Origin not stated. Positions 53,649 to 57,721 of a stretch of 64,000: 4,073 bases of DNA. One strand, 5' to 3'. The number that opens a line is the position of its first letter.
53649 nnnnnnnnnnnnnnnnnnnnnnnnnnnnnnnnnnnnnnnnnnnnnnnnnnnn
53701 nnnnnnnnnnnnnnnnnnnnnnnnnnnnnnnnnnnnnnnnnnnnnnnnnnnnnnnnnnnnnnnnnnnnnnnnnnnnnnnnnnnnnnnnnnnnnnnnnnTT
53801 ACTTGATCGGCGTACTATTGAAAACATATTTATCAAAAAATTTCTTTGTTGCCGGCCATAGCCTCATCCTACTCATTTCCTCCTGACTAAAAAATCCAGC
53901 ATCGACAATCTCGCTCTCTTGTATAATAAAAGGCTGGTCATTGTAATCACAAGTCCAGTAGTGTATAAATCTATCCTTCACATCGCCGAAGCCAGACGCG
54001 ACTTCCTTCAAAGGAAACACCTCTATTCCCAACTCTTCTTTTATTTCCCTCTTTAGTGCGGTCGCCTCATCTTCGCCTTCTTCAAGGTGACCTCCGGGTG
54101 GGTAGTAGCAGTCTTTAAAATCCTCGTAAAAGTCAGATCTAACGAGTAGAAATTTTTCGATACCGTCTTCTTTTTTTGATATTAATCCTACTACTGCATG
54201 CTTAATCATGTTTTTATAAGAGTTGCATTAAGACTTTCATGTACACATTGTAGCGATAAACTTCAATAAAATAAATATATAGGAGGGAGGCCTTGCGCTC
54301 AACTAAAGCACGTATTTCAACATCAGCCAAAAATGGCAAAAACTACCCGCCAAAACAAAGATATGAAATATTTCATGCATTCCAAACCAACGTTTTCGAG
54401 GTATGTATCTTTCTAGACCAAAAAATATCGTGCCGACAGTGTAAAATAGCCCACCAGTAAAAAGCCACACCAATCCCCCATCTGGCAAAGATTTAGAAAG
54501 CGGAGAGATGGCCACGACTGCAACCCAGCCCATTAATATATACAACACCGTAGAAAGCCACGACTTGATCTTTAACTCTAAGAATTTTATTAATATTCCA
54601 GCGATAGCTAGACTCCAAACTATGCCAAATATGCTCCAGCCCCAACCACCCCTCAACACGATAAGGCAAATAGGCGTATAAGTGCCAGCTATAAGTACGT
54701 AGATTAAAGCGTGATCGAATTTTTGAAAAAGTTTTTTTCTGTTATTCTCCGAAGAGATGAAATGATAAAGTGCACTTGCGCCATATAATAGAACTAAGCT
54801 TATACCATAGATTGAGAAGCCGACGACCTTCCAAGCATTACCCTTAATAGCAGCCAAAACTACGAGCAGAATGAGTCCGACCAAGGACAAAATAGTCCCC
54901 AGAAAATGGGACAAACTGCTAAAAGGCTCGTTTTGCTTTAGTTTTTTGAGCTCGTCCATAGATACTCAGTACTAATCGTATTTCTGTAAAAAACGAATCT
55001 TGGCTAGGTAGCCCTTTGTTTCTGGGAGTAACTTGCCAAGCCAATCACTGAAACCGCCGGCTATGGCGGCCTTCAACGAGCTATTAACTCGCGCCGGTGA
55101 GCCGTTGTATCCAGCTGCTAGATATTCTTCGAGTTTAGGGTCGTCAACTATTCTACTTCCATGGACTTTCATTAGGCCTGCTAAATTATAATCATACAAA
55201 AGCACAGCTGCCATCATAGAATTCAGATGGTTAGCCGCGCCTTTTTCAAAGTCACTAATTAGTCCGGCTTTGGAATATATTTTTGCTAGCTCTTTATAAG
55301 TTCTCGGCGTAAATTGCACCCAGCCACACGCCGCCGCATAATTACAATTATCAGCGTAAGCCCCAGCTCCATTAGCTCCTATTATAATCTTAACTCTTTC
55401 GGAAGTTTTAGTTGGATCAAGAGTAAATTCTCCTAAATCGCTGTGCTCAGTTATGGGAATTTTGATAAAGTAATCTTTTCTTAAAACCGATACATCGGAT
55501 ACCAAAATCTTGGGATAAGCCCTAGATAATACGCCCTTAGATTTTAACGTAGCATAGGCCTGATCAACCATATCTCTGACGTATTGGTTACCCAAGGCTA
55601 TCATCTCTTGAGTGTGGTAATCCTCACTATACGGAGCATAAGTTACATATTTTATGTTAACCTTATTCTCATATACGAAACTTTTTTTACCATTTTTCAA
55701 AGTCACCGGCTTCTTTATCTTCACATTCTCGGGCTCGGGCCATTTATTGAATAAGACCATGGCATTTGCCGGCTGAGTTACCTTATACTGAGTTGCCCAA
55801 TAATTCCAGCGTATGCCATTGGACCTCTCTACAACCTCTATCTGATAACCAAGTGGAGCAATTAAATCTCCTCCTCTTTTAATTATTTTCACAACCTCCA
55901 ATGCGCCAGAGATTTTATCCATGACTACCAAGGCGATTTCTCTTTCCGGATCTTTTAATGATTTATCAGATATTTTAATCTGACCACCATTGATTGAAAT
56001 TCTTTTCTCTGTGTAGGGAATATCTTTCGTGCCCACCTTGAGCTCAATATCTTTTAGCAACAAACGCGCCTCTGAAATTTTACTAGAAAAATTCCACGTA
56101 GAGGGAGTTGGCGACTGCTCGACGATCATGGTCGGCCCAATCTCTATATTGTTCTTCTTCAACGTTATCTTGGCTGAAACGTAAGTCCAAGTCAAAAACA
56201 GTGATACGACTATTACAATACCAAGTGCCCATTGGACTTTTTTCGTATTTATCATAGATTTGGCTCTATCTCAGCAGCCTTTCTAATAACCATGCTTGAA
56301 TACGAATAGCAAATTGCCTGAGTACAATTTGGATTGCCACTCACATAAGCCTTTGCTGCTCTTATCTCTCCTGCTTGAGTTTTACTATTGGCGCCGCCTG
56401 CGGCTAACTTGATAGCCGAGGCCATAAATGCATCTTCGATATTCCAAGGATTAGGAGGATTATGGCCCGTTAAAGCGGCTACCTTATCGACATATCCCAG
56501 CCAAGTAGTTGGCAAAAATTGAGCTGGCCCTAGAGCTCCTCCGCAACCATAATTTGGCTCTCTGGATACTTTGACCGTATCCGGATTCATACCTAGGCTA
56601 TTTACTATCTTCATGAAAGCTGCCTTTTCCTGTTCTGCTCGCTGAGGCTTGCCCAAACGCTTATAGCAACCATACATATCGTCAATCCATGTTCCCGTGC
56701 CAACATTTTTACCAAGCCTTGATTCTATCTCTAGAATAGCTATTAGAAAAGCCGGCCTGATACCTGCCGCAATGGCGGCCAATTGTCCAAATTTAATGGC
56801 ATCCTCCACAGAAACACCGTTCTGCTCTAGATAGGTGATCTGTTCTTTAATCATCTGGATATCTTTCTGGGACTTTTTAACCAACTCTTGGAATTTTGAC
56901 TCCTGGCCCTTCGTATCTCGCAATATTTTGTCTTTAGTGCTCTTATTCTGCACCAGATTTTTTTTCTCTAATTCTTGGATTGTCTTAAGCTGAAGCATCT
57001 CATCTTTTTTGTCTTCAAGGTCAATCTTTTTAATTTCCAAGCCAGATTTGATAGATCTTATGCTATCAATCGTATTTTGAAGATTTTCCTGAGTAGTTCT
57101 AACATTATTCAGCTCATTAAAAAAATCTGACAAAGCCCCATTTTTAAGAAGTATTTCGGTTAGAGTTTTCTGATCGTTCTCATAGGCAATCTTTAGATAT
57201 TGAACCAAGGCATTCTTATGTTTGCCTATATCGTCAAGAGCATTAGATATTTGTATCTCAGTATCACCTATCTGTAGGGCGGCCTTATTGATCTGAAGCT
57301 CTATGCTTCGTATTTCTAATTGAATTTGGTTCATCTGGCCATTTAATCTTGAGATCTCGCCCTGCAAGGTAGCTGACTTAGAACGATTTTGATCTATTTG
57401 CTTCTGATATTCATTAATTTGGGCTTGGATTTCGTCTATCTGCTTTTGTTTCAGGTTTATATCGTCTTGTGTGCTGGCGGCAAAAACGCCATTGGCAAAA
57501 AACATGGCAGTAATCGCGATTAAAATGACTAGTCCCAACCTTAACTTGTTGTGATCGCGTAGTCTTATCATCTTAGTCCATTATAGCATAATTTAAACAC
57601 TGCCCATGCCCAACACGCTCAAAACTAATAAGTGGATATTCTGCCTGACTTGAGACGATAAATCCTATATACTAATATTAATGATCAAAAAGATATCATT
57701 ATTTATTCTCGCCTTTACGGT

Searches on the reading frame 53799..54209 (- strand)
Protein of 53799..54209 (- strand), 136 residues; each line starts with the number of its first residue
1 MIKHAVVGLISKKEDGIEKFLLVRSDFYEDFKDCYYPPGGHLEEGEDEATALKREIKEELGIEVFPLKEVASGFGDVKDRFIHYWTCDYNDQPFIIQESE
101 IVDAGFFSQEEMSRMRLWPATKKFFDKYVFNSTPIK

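Call 69: search_protein_families(library=pfam, proteins=[window:53799-54209:-], max_evalue=0.001)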
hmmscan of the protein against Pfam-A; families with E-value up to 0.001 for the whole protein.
window:53799-54209:- (136 aa): 2 families
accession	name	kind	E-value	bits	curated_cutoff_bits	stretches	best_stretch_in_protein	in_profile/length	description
PF00293.34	NUDIX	-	5.7e-16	59.2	21.1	1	5-127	4-133/134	NUDIX domain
PF13869.12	NUDIX_2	-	0.00059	19.7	27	1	2-93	42-123/188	Nucleotide hydrolase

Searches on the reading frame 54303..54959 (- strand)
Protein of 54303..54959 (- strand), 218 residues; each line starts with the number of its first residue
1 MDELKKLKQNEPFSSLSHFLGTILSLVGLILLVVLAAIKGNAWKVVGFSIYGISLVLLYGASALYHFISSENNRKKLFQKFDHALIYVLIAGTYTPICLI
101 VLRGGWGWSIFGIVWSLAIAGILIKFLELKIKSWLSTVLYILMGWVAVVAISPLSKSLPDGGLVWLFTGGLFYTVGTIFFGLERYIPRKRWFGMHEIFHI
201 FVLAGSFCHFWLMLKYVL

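Call 69: search_protein_families(library=pfam, proteins=[window:54303-54959:-], max_evalue=0.001)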
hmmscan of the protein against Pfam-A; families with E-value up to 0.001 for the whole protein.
window:54303-54959:- (218 aa): 1 family
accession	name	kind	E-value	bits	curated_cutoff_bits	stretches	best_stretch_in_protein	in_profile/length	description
PF03006.26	HlyIII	-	2e-54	185.1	26.2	1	9-210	4-224/224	Haemolysin-III related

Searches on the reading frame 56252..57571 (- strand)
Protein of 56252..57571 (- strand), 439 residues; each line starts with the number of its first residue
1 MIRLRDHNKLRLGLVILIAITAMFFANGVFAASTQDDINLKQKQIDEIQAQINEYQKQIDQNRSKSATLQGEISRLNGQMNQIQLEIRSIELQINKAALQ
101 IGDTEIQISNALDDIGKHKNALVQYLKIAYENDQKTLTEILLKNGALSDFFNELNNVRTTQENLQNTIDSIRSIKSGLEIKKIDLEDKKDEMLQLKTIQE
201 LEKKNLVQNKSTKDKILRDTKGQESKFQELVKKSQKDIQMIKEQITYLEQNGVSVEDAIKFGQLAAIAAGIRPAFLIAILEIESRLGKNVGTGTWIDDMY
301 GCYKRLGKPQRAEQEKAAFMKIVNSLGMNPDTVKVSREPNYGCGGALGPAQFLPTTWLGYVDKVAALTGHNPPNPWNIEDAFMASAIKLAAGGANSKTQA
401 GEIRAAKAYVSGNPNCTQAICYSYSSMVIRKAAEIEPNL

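Call 69: search_protein_families(library=pfam, proteins=[window:56252-57571:-], max_evalue=0.001)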
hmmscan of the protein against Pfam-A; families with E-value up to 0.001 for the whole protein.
window:56252-57571:- (439 aa): 1 family
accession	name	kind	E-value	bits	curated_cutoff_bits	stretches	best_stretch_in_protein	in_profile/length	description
PF13406.11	SLT_2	-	3.8e-09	36.6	24.3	1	268-398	83-205/292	Transglycosylase SLT domain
